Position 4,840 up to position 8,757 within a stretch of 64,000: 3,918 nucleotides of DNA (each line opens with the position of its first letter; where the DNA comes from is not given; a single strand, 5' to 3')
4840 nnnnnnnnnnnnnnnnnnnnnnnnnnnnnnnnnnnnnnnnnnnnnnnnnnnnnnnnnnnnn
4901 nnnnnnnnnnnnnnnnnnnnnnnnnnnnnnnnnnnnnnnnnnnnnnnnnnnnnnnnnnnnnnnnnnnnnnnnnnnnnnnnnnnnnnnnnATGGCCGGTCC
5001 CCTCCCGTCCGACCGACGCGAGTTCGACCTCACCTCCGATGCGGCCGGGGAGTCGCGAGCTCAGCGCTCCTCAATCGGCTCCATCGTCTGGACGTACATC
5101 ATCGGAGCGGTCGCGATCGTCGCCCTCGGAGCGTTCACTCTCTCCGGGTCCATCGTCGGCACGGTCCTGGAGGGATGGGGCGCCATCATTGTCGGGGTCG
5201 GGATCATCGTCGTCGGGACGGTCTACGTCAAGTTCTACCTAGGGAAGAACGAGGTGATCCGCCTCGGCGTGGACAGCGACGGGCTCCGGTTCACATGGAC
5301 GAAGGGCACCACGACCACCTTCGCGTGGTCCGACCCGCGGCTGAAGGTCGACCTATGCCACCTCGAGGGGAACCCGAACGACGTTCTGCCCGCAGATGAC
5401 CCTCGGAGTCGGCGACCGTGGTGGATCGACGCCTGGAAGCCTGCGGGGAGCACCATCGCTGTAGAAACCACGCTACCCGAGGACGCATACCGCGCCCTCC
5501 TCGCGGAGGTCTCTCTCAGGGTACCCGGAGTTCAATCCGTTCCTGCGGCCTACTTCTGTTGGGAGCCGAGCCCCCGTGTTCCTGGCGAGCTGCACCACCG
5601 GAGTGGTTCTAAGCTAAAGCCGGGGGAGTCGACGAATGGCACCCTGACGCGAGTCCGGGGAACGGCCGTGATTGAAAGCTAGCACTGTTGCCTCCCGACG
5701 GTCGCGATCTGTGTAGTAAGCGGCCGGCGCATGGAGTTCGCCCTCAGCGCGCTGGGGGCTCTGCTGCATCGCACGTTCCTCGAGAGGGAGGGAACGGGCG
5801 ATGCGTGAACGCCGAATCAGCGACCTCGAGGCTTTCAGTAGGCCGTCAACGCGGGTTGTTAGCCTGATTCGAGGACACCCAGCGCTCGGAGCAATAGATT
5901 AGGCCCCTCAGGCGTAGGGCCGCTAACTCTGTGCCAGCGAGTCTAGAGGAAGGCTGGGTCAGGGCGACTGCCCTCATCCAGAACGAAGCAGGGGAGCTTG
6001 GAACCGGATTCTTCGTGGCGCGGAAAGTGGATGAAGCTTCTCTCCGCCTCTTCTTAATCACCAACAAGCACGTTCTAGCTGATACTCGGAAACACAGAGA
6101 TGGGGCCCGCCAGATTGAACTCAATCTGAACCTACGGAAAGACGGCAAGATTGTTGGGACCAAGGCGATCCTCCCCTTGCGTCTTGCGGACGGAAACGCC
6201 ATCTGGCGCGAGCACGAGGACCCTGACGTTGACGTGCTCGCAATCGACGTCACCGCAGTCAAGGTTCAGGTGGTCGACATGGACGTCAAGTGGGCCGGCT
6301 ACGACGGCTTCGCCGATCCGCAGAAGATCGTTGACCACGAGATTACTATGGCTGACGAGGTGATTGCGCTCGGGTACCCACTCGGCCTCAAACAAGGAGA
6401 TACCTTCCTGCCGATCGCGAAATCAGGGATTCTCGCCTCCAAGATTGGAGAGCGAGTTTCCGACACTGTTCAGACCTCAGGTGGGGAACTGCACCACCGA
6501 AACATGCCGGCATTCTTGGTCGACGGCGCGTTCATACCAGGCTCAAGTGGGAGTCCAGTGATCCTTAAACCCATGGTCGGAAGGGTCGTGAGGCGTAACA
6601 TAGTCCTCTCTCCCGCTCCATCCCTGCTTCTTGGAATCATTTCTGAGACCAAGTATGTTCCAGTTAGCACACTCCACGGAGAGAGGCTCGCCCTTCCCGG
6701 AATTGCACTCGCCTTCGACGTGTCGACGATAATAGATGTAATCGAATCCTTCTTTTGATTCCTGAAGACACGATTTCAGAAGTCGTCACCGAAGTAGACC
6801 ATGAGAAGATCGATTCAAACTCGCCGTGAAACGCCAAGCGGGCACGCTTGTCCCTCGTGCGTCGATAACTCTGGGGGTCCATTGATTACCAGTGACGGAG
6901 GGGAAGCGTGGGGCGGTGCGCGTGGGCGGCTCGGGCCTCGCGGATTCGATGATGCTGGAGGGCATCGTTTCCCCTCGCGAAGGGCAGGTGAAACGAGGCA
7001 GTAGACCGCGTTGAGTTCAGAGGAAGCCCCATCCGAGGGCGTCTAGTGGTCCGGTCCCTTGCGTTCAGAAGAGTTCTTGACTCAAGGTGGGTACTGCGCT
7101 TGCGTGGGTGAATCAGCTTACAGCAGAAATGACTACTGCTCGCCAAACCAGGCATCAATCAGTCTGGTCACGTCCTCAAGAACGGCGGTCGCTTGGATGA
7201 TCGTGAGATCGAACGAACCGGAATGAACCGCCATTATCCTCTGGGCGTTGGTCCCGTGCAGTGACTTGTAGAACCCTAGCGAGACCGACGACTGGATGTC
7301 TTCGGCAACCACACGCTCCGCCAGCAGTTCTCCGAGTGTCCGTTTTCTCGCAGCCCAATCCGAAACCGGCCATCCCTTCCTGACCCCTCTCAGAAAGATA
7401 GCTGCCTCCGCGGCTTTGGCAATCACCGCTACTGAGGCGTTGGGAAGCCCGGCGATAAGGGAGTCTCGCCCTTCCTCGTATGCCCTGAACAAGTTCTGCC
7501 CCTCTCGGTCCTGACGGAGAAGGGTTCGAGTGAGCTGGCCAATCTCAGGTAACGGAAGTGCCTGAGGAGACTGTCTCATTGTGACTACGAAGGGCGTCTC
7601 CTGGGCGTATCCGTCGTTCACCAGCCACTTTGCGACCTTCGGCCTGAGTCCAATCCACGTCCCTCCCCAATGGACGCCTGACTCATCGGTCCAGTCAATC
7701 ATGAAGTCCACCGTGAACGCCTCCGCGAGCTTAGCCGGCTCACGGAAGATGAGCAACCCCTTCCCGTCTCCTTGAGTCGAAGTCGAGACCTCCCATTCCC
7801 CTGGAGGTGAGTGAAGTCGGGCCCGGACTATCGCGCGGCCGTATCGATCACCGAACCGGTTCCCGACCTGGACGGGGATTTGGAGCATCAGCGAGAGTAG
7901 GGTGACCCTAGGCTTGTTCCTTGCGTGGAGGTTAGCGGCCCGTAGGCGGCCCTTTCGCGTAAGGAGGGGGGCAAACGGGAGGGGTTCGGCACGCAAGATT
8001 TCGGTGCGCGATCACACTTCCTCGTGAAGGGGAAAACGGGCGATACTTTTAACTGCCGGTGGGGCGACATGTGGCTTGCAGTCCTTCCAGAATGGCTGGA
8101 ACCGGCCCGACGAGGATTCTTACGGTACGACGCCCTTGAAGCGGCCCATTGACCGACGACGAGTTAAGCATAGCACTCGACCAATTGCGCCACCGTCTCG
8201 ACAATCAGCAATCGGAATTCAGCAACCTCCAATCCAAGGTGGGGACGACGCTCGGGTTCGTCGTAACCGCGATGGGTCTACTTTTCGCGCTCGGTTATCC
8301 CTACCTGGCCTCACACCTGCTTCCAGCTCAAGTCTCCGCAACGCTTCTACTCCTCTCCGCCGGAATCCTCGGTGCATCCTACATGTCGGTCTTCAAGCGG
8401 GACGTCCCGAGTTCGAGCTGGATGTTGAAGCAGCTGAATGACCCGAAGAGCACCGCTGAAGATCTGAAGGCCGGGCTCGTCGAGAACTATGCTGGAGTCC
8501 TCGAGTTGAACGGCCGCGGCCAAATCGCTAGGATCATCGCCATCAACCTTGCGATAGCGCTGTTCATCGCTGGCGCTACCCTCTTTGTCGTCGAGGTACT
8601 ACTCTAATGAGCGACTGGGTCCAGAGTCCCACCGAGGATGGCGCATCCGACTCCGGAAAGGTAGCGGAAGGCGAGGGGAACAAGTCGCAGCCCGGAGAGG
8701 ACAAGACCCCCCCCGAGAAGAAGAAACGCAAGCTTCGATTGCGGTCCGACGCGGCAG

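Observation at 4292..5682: Uncharacterised divergent two-gene module (family A Cys-motif/coiled-coil protein plus family B 2-TM protein) present in two intact copies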

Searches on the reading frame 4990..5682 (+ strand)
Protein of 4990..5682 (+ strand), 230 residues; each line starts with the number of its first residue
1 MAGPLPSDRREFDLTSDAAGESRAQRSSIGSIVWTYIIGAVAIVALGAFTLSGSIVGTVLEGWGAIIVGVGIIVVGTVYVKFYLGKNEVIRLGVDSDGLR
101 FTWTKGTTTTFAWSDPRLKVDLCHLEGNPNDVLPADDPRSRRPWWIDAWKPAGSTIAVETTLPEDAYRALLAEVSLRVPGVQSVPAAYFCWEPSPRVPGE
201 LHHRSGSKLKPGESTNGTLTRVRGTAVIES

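Call 3: search_protein_families(library=pfam, proteins=[window:4990-5682:+], max_evalue=1)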
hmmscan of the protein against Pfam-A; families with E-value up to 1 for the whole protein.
window:4990-5682:+ (230 aa): 1 family
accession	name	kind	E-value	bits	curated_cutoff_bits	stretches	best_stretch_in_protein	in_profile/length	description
PF07332.16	Phage_holin_3_6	-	0.6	10.6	28.4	1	33-80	38-87/116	Putative Actinobacterial Holin-X, holin superfamily III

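Call 9: search_protein_families(library=ncbifam, proteins=[window:4990-5682:+], max_evalue=1)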
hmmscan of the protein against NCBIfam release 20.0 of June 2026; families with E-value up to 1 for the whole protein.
window:4990-5682:+ (230 aa): 1 family
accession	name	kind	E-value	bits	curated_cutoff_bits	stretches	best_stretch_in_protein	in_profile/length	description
NF052519.1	ExpolsacRepExoX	equivalog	0.21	12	140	1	35-74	8-48/96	exopolysaccharide production repressor ExoX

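Call 10: search_protein_families(library=padloc, proteins=[window:4990-5682:+], max_evalue=1)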
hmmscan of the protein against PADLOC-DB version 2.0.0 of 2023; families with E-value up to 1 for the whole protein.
window:4990-5682:+ (230 aa): 0 families

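Call 11: search_protein_families(library=phrogs, proteins=[window:4990-5682:+], max_evalue=1)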
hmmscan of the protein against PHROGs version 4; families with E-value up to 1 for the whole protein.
window:4990-5682:+ (230 aa): 0 families

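Call 15: find_homologous_proteins(query=window:4990-5682:+)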
Query window:4990-5682:+ (230 aa): 2 proteins with E <= 0.001 among 1532 candidates.
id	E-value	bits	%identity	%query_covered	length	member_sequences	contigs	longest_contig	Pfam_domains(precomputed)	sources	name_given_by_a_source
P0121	3.5e-150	516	100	100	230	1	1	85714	-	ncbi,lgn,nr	ncbi:MAG TPA: hypothetical protein VFG07_08945 [Thermoplasmata archaeon]|nr:hypothetical protein [Th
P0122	2.9e-107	376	73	98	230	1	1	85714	-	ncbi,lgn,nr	ncbi:MAG TPA: hypothetical protein VFG07_09010 [Thermoplasmata archaeon]|nr:hypothetical protein [Th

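Call 65: find_homologous_proteins(query=A5, max_evalue=0.001)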
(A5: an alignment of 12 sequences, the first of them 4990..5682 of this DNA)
Query A5 (12 sequences) (230 aa, profile of the alignment): 7 proteins with E <= 0.001 among 8000 candidates.
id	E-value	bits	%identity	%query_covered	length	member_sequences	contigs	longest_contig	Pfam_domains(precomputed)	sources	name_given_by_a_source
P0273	6.4e-53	197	55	5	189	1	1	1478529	-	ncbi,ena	-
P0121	7.1e-52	194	100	100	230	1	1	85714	-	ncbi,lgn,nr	ncbi:MAG TPA: hypothetical protein VFG07_08945 [Thermoplasmata archaeon]|nr:hypothetical protein [Th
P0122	1.9e-51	192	73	98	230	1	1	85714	-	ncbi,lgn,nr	ncbi:MAG TPA: hypothetical protein VFG07_09010 [Thermoplasmata archaeon]|nr:hypothetical protein [Th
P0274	2.3e-49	185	46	6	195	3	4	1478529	-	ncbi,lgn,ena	-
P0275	2.2e-34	137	50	4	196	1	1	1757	-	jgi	-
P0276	2.6e-29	120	29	15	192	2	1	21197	-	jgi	jgi:hypothetical protein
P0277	1.3e-24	105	-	-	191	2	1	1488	-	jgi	-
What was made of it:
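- Only 7 family members were found among 5.8e9 proteins (call 65).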

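Call 75: find_encoding_contigs(protein=P0276, flank=10000, max_places=2)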
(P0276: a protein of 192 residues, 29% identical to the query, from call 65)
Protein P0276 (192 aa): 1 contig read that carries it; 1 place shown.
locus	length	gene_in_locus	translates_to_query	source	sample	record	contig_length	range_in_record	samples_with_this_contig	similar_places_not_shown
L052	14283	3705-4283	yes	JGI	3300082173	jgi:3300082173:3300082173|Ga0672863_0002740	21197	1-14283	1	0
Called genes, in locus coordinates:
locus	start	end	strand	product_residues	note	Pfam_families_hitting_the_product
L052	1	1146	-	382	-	?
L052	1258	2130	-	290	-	PF01841:Transglut_core (weak)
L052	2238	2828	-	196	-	-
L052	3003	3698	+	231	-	-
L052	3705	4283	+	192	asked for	-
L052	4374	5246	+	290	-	-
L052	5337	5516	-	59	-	-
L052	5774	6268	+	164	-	-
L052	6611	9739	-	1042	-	PF10412:TrwB_AAD_bind (faint)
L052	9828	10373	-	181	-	-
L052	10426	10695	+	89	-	-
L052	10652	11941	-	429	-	-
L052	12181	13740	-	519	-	PF12849:PBP_like_2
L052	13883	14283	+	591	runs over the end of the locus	PF23990:PilB3_N (weak), PF00437:T2SSE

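Call 76: predict_structure(alignment_id=A6)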
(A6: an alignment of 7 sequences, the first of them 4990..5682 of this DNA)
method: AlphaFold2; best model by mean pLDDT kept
length: 230 residues; sequences in the alignment: 7
mean_pLDDT: 64.2   pTM: 0.58
mean pLDDT of the five models: 64.2, 58.9, 56.6, 55.7, 51.3
residues with pLDDT >= 90: 0; 70-90: 69; 50-70: 136; < 50: 25
segments of 3 or more residues with pLDDT < 50: 1-5, 19-28, 56-58, 226-230
pLDDT, mean of each block of 10 residues (from residue 1): 51 66 45 64 66 50 62 67 62 85 80 75 64 57 66 62 76 75 65 61 60 66 51
secondary structure, 60 per line:
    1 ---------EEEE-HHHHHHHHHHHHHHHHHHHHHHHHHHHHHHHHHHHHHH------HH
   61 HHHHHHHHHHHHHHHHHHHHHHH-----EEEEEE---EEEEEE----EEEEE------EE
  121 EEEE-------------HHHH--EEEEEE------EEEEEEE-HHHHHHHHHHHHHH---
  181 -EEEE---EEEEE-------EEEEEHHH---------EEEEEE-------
elements in order: E10-13 H15-52 H59-83 E89-94 E98-103 E108-112 E119-124 H138-141 E144-149 E156-162 H164-177 E182-185 E189-193 E201-205 E218-223
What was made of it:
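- On bPH_2 (PF03703) membrane PH proteins: The AF2 model has pLDDT 64 and pTM 0.58 with that element order (call 76).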

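Call 79: fold_search(model_id=the predicted structure, library=pdb)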
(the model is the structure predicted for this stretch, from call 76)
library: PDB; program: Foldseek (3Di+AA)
matches with E <= 10: 263; with E <= 0.001: 0
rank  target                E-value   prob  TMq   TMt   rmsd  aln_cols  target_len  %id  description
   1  4khb_F                2.2e-01  0.41  0.25  0.31  10.3       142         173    8  Structure of the Spt16D Pob3N heterodimer (released 2013-05-29)
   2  8gym_B                2.7e-01  0.25  0.22  0.14  13.8       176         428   14  Cryo-EM structure of Tetrahymena thermophila respiratory mega-complex MC IV2+(I+III2+II)2 (released 2023-06-14)
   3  4dx9_g                3.0e-01  0.44  0.21  0.35   6.2        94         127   12  ICAP1 in complex with integrin beta 1 cytoplasmic tail (released 2013-01-09)
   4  3rrm_C                3.0e-01  0.08  0.15  0.11  14.8       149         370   14  S. cerevisiae dbp5 l327v bound to nup159, gle1 h337r, ip6 and adp (released 2011-05-18)
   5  4n96_A                3.0e-01  0.05  0.13  0.09  17.1       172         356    4  E. coli sliding clamp in complex with 6-nitroindazole (released 2013-11-06)
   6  6ibe                  3.2e-01  0.30  0.18  0.15   5.5        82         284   13  The FERM domain of Human EPB41L3 (released 2018-12-19)
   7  4mjq_B                3.2e-01  0.05  0.13  0.10  16.6       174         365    6  E. coli sliding clamp in complex with Bromfenac (released 2013-09-18)
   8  7w5z_B                3.4e-01  0.18  0.21  0.22  13.6       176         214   14  Cryo-EM structure of Tetrahymena thermophila mitochondrial complex IV, composite dimer model (released 2022-04-06)
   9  2vou_B                4.1e-01  0.13  0.11  0.07  17.1       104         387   14  Structure of 2,6-dihydroxypyridine-3-hydroxylase from Arthrobacter nicotinovorans (released 2008-05-13)
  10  8ciy_A                4.1e-01  0.05  0.13  0.10  16.8       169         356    6  DNA-polymerase sliding clamp (DnaN) from Escherichia coli in complex with Cyclohexyl-Griselimycin. (released 2023-11-29)
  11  3q4l_A                4.1e-01  0.05  0.13  0.10  16.7       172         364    7  Structure of a small peptide ligand bound to E.coli DNA sliding clamp (released 2011-12-28)
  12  8b6h_DR               4.8e-01  0.28  0.29  0.28   8.0       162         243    7  Cryo-EM structure of cytochrome c oxidase dimer (complex IV) from respiratory supercomplex of Tetrahymena thermophila (released 2023-03-29)
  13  3q4l_B                4.8e-01  0.05  0.14  0.10  16.6       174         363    7  Structure of a small peptide ligand bound to E.coli DNA sliding clamp (released 2011-12-28)
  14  2v43_B                4.8e-01  0.04  0.12  0.10  19.8       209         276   10  Crystal structure of RseB: a sensor for periplasmic stress response in E. coli (released 2007-08-28)
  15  8ciz_B                4.8e-01  0.04  0.14  0.10  17.1       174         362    6  DNA-polymerase sliding clamp (DnaN) from Escherichia coli in complex with Mycoplanecin A. (released 2023-11-29)
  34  3b77_F                8.1e-01  0.21  0.20  0.24   6.0        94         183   13  Crystal structure of a ph domain containing bacterial protein (exig_2160) from exiguobacterium sibiricum 255-15 at 2.4 (released 2007-11-13)
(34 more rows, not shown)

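Call 108: fold_search(model_id=the predicted structure, library=viral)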
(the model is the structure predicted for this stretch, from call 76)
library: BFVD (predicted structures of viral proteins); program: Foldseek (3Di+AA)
matches with E <= 10: 170; with E <= 0.001: 0
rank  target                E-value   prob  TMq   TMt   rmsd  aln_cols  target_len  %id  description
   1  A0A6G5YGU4            5.7e-02  0.21  0.19  0.26  12.1       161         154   11  (no name in the UniProt tables at hand)
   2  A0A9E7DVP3            6.0e-02  0.08  0.10  0.11  14.6       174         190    9  (no name in the UniProt tables at hand)
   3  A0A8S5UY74            9.5e-02  0.11  0.10  0.11  15.4       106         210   12  Uncharacterized protein [Siphoviridae sp. ctjKY6]
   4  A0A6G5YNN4            1.1e-01  0.89  0.26  0.49   8.5       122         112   10  (no name in the UniProt tables at hand)
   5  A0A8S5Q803            1.3e-01  0.18  0.19  0.20  18.9       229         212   14  Uncharacterized protein [Siphoviridae sp. ctf8W5]
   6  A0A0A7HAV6            1.6e-01  0.13  0.19  0.15  38.8       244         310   13  Putative tail fiber protein [Arthrobacter phage vB_ArtM-ArV1]
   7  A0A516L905            3.2e-01  0.16  0.19  0.22  14.2       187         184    9  (no name in the UniProt tables at hand)
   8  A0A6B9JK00            4.2e-01  0.35  0.22  0.42   5.7       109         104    9  (no name in the UniProt tables at hand)
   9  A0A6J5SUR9            4.2e-01  0.09  0.20  0.05  21.8       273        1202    6  Uncharacterized protein [uncultured Caudovirales phage]
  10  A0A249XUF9            4.2e-01  0.03  0.10  0.05  14.2       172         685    8  Endopeptidase tail [Enterococcus phage phiSHEF2]
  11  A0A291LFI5            5.6e-01  0.08  0.11  0.16  13.8       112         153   10  Uncharacterized protein [Aeromonas phage AS-sw]
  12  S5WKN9                6.3e-01  0.08  0.14  0.09  14.3       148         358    9  Uncharacterized protein [Pseudomonas phage PaBG]
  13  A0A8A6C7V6            6.7e-01  0.03  0.11  0.08  22.7       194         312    5  Sf6-type phage tail needle knob domain-containing protein [Aeromonas phage PZL-Ah152]
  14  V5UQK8                7.1e-01  0.03  0.10  0.06  14.7       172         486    6  Minor tail protein [Enterococcus phage IME_EF3]
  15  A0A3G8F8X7            7.9e-01  0.03  0.12  0.14  20.8       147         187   14  (no name in the UniProt tables at hand)
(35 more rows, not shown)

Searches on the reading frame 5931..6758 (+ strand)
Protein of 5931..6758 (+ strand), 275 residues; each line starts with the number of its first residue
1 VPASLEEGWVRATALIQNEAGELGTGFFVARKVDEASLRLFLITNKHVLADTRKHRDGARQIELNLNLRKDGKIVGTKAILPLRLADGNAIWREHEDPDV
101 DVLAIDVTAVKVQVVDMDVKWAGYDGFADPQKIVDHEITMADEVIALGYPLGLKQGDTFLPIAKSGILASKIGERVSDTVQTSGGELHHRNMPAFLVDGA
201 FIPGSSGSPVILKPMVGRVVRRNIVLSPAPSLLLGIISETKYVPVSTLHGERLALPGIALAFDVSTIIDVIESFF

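Call 69: search_protein_families(library=pfam, proteins=[window:5931-6758:+], max_evalue=0.01)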
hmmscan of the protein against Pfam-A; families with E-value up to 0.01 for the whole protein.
window:5931-6758:+ (275 aa): 1 family
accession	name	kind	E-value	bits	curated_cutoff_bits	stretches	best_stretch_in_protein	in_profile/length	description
PF13365.12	Trypsin_2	-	1.3e-08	36.1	27.6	1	24-211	1-135/144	Trypsin-like peptidase domain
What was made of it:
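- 5931..6758 (+): Cargo gene of the second slot: trypsin-like peptidase (PF13365, E 1.3e-8). call 69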

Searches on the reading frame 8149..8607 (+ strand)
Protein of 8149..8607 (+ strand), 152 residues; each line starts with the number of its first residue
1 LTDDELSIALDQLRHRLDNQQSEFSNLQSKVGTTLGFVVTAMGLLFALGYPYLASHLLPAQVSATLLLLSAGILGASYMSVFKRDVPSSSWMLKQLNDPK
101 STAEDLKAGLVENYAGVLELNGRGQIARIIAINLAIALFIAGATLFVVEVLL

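Call 69: search_protein_families(library=pfam, proteins=[window:8149-8607:+], max_evalue=0.01)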
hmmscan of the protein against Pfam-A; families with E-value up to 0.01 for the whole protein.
window:8149-8607:+ (152 aa): 1 family
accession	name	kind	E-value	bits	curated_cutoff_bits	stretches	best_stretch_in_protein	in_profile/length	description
PF13664.11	DUF4149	-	0.0097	16.6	24.6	1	21-75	27-81/102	Domain of unknown function (DUF4149)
